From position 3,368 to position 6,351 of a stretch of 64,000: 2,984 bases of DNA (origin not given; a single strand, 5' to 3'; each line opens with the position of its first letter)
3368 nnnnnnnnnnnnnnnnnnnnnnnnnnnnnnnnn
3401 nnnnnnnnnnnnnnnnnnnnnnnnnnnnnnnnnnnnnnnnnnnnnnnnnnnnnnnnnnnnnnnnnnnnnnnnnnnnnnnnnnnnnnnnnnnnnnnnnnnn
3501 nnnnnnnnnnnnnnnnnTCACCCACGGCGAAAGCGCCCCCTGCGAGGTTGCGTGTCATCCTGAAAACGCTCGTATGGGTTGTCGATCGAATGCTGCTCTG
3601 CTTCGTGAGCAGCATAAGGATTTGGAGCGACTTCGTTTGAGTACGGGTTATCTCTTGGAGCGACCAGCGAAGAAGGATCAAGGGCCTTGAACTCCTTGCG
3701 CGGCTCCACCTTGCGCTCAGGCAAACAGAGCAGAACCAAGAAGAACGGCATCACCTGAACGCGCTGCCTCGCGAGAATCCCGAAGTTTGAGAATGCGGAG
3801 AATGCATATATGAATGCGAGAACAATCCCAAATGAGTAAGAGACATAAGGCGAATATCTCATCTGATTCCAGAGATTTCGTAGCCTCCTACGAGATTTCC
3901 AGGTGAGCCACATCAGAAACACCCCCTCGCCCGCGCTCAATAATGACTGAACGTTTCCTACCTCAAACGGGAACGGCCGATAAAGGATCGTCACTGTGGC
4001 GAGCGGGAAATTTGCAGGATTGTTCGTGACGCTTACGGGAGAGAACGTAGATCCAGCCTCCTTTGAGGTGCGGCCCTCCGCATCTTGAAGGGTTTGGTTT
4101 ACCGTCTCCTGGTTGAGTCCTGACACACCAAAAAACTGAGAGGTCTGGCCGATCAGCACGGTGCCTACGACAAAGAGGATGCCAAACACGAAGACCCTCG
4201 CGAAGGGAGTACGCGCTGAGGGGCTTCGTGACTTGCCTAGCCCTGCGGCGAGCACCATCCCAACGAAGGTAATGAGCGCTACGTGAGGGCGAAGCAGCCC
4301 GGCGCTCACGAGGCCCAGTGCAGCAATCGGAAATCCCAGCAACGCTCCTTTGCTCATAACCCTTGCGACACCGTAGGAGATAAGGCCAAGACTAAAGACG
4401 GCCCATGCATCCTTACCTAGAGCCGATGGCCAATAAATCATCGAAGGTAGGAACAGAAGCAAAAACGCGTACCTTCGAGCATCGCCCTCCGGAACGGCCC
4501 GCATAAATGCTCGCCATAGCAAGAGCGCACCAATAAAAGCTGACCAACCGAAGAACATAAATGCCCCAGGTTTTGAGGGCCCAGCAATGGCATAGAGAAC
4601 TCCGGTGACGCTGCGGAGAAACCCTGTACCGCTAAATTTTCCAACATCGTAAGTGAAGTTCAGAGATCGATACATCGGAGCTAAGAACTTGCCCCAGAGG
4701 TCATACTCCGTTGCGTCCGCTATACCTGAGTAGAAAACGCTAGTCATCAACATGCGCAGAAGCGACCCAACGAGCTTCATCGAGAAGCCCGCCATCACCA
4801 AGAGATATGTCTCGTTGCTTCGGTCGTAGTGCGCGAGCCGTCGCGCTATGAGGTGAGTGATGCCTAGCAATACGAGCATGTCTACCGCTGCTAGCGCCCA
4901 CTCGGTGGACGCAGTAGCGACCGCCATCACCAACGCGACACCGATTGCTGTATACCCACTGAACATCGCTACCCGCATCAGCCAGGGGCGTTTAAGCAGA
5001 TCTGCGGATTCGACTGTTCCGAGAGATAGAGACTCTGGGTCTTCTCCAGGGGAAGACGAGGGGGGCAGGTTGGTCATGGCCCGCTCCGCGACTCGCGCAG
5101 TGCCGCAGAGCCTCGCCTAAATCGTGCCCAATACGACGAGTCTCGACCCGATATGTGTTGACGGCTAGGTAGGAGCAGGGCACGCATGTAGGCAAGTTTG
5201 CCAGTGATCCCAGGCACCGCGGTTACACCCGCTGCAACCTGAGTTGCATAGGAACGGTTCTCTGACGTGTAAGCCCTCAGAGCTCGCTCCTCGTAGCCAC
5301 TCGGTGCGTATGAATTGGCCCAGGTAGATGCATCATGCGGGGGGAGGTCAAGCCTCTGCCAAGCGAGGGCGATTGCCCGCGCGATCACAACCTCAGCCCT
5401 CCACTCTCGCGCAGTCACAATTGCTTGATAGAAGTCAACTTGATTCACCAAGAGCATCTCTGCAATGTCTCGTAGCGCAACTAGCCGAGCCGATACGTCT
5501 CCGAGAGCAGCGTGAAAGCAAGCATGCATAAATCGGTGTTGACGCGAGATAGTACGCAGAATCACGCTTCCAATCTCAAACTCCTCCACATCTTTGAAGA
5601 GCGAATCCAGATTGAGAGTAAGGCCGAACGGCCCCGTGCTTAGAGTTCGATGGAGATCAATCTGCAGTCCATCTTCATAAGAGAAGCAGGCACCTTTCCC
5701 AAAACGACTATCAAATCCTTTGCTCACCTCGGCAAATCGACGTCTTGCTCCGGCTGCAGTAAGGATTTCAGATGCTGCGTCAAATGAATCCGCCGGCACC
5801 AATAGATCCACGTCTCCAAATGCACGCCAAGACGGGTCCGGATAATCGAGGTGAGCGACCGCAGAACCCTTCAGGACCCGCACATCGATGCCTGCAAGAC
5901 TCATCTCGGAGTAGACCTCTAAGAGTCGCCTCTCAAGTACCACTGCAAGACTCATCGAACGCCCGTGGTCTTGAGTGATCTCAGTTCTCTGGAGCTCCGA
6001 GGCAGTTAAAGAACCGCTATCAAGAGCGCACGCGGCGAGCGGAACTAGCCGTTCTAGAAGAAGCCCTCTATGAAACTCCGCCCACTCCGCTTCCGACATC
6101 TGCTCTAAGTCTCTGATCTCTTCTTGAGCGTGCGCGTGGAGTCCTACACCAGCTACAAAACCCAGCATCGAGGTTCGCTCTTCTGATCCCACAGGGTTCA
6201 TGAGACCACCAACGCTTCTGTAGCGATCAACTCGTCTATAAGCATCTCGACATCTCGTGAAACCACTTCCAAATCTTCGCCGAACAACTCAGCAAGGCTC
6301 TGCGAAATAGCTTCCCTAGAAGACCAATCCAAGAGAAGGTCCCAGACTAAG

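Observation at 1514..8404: Orphan RiPP-style tailoring kit (2 RREs, HprK-like kinase, nucleotidyltransferase) built into a capsule-export operon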

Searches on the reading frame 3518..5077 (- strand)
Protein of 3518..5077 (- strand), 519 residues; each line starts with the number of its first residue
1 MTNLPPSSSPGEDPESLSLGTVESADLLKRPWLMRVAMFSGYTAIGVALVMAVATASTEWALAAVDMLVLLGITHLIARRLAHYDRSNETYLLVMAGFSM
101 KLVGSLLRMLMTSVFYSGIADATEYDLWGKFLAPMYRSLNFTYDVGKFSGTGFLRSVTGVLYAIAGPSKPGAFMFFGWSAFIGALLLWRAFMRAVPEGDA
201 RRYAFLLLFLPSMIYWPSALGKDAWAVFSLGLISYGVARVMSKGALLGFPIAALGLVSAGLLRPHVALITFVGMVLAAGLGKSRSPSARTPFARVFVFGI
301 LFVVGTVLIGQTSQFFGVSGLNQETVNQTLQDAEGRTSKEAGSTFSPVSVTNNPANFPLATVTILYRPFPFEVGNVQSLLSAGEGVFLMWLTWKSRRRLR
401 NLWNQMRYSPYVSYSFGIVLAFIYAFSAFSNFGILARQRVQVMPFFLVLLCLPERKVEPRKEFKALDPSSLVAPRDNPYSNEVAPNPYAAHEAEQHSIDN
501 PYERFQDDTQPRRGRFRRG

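Call 4: search_protein_families(library=pfam, proteins=[window:3518-5077:-], max_evalue=0.1)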
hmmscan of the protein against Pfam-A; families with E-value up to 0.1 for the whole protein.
window:3518-5077:- (519 aa): 0 families

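Call 5: search_protein_families(library=ncbifam, proteins=[window:3518-5077:-], max_evalue=0.1)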
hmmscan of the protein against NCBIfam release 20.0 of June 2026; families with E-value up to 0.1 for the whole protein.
window:3518-5077:- (519 aa): 0 families

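Call 27: find_homologous_proteins(query=window:3518-5077:-, max_evalue=0.001)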
Query window:3518-5077:- (519 aa): 302 proteins with E <= 0.001 among 8000 candidates; the best 120 are listed.
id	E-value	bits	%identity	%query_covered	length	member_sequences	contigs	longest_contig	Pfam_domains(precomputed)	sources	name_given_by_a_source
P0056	0.0e+0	1114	94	100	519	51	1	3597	-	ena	-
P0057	0.0e+0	1034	88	100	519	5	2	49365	-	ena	-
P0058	0.0e+0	1025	86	100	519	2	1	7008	-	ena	-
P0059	1.4e-290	982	84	100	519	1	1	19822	-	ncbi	-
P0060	4.6e-237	806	69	100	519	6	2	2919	-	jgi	-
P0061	2.3e-236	803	70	100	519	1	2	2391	-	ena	-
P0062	9.4e-236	801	70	100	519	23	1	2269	-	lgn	-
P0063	3.4e-230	783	68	100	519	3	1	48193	-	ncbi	ncbi:MAG: hypothetical protein ACKOZL_08765 [Actinomycetes bacterium]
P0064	3.2e-228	776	68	100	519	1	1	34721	-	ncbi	ncbi:MAG: hypothetical protein ACKO2C_05845 [Actinomycetes bacterium]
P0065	2.3e-224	764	67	100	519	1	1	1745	-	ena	-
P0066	2.8e-203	694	66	93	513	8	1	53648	-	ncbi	ncbi:MAG: hypothetical protein ACKO2C_02290 [Actinomycetes bacterium]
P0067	3.0e-201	687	65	94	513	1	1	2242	-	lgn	-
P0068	1.1e-156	540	54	96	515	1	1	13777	-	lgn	-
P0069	5.5e-144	498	48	98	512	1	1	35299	-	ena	-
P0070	2.3e-142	493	50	97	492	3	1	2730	-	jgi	-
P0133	8.4e-123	429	46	97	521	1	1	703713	-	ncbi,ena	-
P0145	7.4e-119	416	44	95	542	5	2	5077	-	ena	-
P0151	8.2e-118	412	49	81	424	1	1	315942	-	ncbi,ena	-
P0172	9.3e-109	382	47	79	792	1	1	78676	-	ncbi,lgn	-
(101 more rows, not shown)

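Call 30: search_solved_structures(query=A2, max_evalue=10)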
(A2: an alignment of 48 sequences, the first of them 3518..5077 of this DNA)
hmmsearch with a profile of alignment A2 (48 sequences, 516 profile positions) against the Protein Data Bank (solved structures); distinct sequences matched with E-value up to 10: 1.
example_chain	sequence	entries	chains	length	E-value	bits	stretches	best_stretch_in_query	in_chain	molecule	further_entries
7o4h_A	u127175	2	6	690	3.3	9.3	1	432-507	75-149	cGMP-gated cation channel alpha-1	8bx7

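Call 37: predict_structure(alignment_id=A2)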
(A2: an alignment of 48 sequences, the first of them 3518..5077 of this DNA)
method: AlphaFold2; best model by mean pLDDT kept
length: 519 residues; sequences in the alignment: 48
mean_pLDDT: 79.9   pTM: 0.78
mean pLDDT of the five models: 79.9, 79.3, 76.2, 75.6, 75.5
residues with pLDDT >= 90: 199; 70-90: 196; 50-70: 75; < 50: 49
segments of 3 or more residues with pLDDT < 50: 1-5, 7-9, 11-28, 479-482, 506-519
pLDDT, mean of each block of 10 residues (from residue 1): 40 44 47 86 91 91 93 96 90 95 90 73 87 91 80 90 91 93 96 92 94 84 92 93 84 92 88 88 72 78 82 72 62 55 63 83 85 78 91 93 90 95 82 80 95 79 65 51 62 75 54 38
secondary structure, 60 per line:
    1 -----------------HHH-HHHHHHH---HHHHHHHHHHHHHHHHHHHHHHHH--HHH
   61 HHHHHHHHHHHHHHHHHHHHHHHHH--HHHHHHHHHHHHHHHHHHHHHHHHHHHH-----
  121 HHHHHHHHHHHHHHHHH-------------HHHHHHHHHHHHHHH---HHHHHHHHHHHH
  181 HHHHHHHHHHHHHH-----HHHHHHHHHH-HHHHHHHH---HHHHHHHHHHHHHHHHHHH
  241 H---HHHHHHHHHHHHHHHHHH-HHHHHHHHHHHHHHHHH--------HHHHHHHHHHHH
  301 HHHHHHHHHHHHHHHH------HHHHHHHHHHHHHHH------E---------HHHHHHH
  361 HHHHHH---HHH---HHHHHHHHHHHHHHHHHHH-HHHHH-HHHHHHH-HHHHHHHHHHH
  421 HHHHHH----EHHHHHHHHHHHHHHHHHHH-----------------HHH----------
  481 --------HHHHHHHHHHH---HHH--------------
elements in order: H22-28 H32-55 H58-85 H88-115 H121-137 H151-165 H169-194 H200-209 H211-218 H222-241 H245-262 H264-280 H289-316 H323-337 H354-366 H376-394 H396-400 H402-408 H410-426 H432-450 H489-499

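Call 44: fold_search(model_id=the predicted structure, library=pdb)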
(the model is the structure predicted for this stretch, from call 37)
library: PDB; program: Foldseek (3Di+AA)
matches with E <= 10: 250; with E <= 0.001: 0
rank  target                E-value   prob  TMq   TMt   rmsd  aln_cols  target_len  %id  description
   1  9s6s_A                6.9e-02  1.00  0.29  0.28   8.3       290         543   14  Ternary cryo-EM structure of human ALG9 with Dol25-PP-GlcNAc2Man6, Dol25-P-Man and Fab (released 2026-03-18)
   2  8pn9_A                8.5e-02  1.00  0.41  0.33  13.7       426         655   13  Structure of human oligosaccharyltransferase OST-A complex bound to NGI-1 (released 2024-05-08)
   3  5f15                  1.0e-01  1.00  0.36  0.35   7.4       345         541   15  Crystal Structure of ArnT from Cupriavidus metallidurans bound to Undecaprenyl phosphate (released 2016-02-17)
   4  5ezm                  1.1e-01  0.99  0.33  0.32  10.4       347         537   16  Crystal Structure of ArnT from Cupriavidus metallidurans in the apo state (released 2016-02-17)
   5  8imx_U                1.2e-01  0.90  0.28  0.33  15.7       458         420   11  Cryo-EM structure of GPI-T with a chimeric GPI-anchored protein (released 2023-08-16)
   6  9s6t_A                1.4e-01  0.99  0.36  0.38   7.7       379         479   13  Ternary cryo-EM structure of chicken ALG12 with Dol25-PP-GlcNAc2Man7, Dol25-P-Man, and Fab (released 2026-03-18)
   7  9wno_A                1.4e-01  0.97  0.31  0.38  12.5       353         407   13  Cryo-EM structure of Candida glabrata GPI mannosyltransferase I bound to Dol-P-Man (released 2025-12-03)
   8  7w72_U                1.8e-01  0.80  0.25  0.30  16.7       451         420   11  Structure of a human glycosylphosphatidylinositol (GPI) transamidase (released 2022-02-16)
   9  6c26_A                2.7e-01  0.98  0.42  0.35  16.6       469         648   13  The Cryo-EM structure of a eukaryotic oligosaccharyl transferase complex (released 2018-01-31)
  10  9s6u_A                2.8e-01  0.69  0.23  0.22  16.7       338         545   13  Ternary cryo-EM structure of human ALG9 with Dol25-PP-GlcNAc2Man8, Dol25-P-Man and Fab (released 2026-03-18)
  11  4r1i_B                2.8e-01  0.11  0.11  0.11  21.5       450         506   14  Structure and Function of Neisseria gonorrhoeae MtrF Illuminates a Class of Antimetabolite Efflux Pumps (released 2015-04-08)
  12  8agb_A                3.3e-01  0.96  0.36  0.30  15.9       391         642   14  Structure of yeast oligosaccharylransferase complex with lipid-linked oligosaccharide bound (released 2022-12-07)
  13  8vkj_B                3.7e-01  0.10  0.11  0.11  23.4       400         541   13  Cryo-EM structure of human HGSNAT bound with Acetyl-CoA (released 2024-06-26)
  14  8vpb_A                3.9e-01  0.09  0.09  0.08  26.4       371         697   13  Cryo-EM structure of the ABC transporter PCAT1 bound with MgADP_Class_2 (released 2024-10-30)
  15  9i5k_A                4.6e-01  0.91  0.35  0.36  10.4       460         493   10  Structure of the Chaetomium thermophilum Pmt4 homodimer (C2 symmetry) (released 2025-12-24)
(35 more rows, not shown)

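Call 48: find_related_loci(query=A2, collection=metagenome_contigs, flank=10000)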
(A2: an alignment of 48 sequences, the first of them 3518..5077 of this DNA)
Query A2 (519 aa) in metagenome_contigs; peptide patterns used: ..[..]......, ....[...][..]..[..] (x = any residue, [..] = any of these).
215 stretches matched a pattern; 106 encode a relative of the query (tblastn E <= 1e-3); the best 80 are kept; 80 distinct loci.
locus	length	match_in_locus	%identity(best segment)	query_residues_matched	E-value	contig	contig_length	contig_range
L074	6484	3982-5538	95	1-519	0e+0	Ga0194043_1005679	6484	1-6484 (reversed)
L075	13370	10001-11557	94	1-519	0e+0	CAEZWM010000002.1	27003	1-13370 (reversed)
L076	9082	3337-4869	94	1-511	0e+0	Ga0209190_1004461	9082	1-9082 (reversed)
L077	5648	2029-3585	94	1-519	0e+0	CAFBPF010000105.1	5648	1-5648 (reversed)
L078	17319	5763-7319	87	1-519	0e+0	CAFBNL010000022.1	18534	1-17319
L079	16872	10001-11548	68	1-516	0e+0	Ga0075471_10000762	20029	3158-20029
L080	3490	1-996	98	188-519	0e+0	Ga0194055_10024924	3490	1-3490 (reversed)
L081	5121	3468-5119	95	1-507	0e+0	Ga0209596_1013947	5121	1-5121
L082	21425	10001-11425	50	4-492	4e-132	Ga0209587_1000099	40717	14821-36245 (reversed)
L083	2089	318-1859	43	7-511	6e-129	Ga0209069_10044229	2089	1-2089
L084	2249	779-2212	47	25-513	3e-122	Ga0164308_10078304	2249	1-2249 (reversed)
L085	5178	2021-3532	43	12-513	4e-115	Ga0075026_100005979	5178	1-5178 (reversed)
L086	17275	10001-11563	43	31-516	2e-111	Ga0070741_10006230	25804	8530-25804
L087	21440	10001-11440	46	41-511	5e-110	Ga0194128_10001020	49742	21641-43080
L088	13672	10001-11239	47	37-452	1e-102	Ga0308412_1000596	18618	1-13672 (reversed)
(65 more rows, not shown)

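Call 77: search_protein_families(library=pfam, proteins=[L078:9365-11149:-, L078:11221-12159:+, L078:12188-13480:-, L078:13517-15172:-, L078:15284-16042:-, L078:16149-17096:+], max_evalue=0.01)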
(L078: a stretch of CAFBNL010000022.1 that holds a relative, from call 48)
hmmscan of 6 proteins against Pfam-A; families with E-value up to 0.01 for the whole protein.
L078:9365-11149:- (594 aa): 0 families

L078:11221-12159:+ (312 aa): 1 family
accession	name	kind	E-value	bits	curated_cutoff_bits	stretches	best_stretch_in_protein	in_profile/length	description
PF13578.12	Methyltransf_24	-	5.8e-10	40.4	26.3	1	169-280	1-105/105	Methyltransferase domain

L078:12188-13480:- (430 aa): 6 families
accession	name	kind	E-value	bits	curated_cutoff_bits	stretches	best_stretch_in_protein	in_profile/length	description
PF03721.20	UDPG_MGDP_dh_N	-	5.4e-37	127.6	27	1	14-188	2-181/187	UDP-glucose/GDP-mannose dehydrogenase family, NAD binding domain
PF00984.24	UDPG_MGDP_dh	-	1.2e-28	99.5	25.4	1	209-300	2-93/94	UDP-glucose/GDP-mannose dehydrogenase family, central domain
PF03720.21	UDPG_MGDP_dh_C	-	3e-15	56.9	30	1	327-420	1-101/103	UDP-glucose/GDP-mannose dehydrogenase family, UDP binding domain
PF01262.27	AlaDh_PNT_C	-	0.00043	20.2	23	1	11-59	27-77/214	Alanine dehydrogenase/PNT, C-terminal domain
PF03446.21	NAD_binding_2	-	0.0011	19.4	21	1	15-140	2-105/161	NAD binding domain of 6-phosphogluconate dehydrogenase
PF07992.20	Pyr_redox_2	-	0.0096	15.8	26.1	0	10-48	140-178/291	Pyridine nucleotide-disulphide oxidoreductase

L078:13517-15172:- (551 aa): 0 families

L078:15284-16042:- (252 aa): 0 families

L078:16149-17096:+ (315 aa): 0 families

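Call 85: find_encoding_contigs(protein=P0066, flank=10000, max_places=1)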
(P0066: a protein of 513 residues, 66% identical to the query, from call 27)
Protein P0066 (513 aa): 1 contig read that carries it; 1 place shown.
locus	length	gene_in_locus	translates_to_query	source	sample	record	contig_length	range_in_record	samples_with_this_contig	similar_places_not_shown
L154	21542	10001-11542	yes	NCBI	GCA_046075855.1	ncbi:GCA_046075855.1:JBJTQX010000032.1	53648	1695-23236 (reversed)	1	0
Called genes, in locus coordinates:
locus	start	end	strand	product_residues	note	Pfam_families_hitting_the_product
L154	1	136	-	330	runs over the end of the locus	PF00685:Sulfotransfer_1, PF13469:Sulfotransfer_3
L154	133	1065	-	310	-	PF00535:Glycos_transf_2, PF10111:Glyco_tranf_2_2 (weak), PF13641:Glyco_tranf_2_3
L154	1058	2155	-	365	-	PF00005:ABC_tran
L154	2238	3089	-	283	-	PF01061:ABC2_membrane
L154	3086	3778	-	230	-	PF13489:Methyltransf_23 (weak), PF13578:Methyltransf_24 (weak)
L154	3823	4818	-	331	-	-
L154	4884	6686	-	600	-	-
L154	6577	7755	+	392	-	PF00685:Sulfotransfer_1 (weak), PF13469:Sulfotransfer_3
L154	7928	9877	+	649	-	PF01656:CbiA, PF09140:MipZ (weak)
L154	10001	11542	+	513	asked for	-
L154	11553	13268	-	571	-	-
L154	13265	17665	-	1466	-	PF11847:GT-C_AftD, PF00754:F5_F8_type_C (weak)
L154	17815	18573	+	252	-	PF13578:Methyltransf_24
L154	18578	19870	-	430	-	PF03721:UDPG_MGDP_dh_N, PF00984:UDPG_MGDP_dh, PF03720:UDPG_MGDP_dh_C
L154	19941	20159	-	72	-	-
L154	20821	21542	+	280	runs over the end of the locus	-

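Call 91: find_encoding_contigs(protein=P0133, flank=6000, max_places=1)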
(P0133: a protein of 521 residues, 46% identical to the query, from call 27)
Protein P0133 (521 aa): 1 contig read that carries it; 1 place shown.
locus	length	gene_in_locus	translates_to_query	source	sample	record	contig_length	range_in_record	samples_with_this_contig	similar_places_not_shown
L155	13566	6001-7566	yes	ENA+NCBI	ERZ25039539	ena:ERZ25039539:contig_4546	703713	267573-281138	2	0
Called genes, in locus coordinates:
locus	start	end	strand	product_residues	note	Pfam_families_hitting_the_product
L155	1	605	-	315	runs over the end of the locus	-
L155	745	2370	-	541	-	-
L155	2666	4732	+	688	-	-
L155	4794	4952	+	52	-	PF05402:PqqD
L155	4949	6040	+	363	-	PF14907:NTP_transf_5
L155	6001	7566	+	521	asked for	-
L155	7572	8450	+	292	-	-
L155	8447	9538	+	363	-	PF05402:PqqD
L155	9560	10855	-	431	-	PF03721:UDPG_MGDP_dh_N, PF00984:UDPG_MGDP_dh, PF03720:UDPG_MGDP_dh_C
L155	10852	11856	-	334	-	-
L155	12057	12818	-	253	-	-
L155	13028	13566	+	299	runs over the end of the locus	PF13469:Sulfotransfer_3, PF00685:Sulfotransfer_1 (faint)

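Call 92: find_encoding_contigs(protein=P0151, flank=6000, max_places=1)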
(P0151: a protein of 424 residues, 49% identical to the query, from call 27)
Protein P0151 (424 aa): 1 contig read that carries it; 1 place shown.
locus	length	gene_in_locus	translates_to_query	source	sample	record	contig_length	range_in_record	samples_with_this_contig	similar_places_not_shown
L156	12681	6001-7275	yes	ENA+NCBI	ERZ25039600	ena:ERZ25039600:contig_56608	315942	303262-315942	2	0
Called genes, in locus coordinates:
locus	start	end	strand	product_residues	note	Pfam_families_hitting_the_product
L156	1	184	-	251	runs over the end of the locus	-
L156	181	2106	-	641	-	-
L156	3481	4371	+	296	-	-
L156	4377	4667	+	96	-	PF05402:PqqD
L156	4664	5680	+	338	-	PF14907:NTP_transf_5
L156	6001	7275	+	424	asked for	-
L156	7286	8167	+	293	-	PF27840:ScmC (faint)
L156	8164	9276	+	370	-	PF05402:PqqD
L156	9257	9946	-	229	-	PF00984:UDPG_MGDP_dh, PF03720:UDPG_MGDP_dh_C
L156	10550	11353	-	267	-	-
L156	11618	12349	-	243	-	-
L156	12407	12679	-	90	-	?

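Call 93: find_encoding_contigs(protein=P0172, flank=6000, max_places=1)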
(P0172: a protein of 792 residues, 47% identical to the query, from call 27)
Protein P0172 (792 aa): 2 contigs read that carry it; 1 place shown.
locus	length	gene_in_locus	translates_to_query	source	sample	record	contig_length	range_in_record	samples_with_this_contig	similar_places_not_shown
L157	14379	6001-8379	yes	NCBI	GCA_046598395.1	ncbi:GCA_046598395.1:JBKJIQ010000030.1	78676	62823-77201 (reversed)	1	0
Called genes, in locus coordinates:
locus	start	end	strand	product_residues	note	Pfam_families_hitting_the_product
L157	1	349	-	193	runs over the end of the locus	PF00583:Acetyltransf_1, PF13508:Acetyltransf_7, PF08445:FR47 (weak)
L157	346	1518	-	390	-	PF13477:Glyco_trans_4_2, PF13439:Glyco_transf_4, PF13579:Glyco_trans_4_4, PF20706:GT4-conflict (weak), PF00534:Glycos_transf_1, PF13692:Glyco_trans_1_4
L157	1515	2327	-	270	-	PF01522:Polysacc_deac_1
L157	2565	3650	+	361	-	-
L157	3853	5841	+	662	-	PF01656:CbiA (weak)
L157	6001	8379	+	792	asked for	-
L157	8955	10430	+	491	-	PF01609:DDE_Tnp_1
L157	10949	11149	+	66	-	-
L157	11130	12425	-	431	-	PF03721:UDPG_MGDP_dh_N, PF00984:UDPG_MGDP_dh, PF03720:UDPG_MGDP_dh_C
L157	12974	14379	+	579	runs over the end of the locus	PF13231:PMT_2 (weak)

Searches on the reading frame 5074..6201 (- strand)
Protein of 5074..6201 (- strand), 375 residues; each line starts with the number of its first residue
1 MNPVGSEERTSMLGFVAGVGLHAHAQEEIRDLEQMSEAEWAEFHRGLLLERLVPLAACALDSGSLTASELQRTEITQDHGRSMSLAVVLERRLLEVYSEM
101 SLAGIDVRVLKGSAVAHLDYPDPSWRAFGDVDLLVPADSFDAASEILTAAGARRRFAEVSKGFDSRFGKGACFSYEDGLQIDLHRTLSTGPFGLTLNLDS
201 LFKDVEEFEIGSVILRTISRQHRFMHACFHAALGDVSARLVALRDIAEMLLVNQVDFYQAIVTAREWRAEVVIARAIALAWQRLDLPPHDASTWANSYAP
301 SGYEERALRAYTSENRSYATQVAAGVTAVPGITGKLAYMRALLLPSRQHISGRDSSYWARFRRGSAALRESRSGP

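Call 4: search_protein_families(library=pfam, proteins=[window:5074-6201:-], max_evalue=0.1)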
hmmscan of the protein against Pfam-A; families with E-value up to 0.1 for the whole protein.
window:5074-6201:- (375 aa): 1 family
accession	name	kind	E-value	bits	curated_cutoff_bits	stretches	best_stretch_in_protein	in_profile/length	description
PF14907.12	NTP_transf_5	-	1.1e-32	114.1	31.2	1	37-282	2-246/249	Uncharacterised nucleotidyltransferase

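Call 5: search_protein_families(library=ncbifam, proteins=[window:5074-6201:-], max_evalue=0.1)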
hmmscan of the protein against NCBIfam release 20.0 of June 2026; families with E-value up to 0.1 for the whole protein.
window:5074-6201:- (375 aa): 0 families
